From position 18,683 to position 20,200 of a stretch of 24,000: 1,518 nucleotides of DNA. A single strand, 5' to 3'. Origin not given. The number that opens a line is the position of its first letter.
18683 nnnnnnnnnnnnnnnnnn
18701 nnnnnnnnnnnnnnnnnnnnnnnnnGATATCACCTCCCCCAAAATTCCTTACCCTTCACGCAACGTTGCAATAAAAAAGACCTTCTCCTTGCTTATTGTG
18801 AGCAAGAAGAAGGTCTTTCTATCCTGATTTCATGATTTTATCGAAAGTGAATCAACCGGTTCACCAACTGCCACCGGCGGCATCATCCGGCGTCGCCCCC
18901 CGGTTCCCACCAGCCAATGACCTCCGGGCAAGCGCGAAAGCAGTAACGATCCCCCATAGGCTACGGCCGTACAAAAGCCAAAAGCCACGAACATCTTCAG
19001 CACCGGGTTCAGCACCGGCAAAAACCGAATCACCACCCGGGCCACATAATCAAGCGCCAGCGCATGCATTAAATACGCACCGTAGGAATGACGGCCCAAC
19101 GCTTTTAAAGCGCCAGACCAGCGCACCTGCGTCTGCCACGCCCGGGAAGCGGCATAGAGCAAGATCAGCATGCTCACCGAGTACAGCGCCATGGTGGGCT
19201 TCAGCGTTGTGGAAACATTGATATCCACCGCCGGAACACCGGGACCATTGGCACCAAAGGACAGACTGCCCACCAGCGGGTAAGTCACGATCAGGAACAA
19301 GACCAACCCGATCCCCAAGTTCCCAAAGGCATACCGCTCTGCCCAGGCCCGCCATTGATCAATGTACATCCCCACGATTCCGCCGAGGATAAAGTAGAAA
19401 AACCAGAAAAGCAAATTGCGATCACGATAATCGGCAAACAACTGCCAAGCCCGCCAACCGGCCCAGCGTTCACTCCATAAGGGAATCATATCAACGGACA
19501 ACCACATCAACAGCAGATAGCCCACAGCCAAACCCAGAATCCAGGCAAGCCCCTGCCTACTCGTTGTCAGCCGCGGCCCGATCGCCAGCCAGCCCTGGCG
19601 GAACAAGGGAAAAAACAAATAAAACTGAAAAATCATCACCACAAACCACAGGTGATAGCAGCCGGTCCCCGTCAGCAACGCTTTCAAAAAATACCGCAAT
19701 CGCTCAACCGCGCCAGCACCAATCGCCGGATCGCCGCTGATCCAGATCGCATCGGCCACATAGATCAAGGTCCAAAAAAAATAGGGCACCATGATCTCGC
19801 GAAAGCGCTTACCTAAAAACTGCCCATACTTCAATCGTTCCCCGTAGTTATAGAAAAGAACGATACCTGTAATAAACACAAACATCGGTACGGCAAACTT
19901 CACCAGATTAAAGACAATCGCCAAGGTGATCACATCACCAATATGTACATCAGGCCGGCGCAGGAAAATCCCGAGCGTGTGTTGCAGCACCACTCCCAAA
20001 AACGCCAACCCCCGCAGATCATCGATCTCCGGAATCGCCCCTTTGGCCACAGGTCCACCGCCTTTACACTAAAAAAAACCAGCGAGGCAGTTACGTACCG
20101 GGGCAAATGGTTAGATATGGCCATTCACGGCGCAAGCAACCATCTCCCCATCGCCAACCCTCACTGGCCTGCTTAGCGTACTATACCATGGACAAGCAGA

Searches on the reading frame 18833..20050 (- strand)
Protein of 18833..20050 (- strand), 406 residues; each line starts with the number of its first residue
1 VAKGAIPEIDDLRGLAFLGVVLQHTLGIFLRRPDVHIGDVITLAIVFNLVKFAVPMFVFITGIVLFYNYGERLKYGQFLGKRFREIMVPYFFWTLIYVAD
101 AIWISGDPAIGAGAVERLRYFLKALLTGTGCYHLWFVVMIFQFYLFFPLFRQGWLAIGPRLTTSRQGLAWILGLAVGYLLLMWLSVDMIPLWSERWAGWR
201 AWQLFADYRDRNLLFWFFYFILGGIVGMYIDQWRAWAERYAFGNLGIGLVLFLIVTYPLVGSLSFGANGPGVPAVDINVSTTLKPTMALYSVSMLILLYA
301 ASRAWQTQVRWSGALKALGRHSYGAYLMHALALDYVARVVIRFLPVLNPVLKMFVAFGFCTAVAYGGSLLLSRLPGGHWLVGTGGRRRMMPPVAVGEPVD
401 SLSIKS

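Call 11: search_protein_families(library=pfam, proteins=[window:18833-20050:-], max_evalue=0.001)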
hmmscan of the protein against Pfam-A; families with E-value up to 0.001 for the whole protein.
window:18833-20050:- (406 aa): 1 family
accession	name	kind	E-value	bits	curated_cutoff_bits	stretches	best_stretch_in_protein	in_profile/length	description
PF01757.29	Acyl_transf_3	-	2.2e-39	135.9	31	1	7-365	2-322/326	Acyltransferase domain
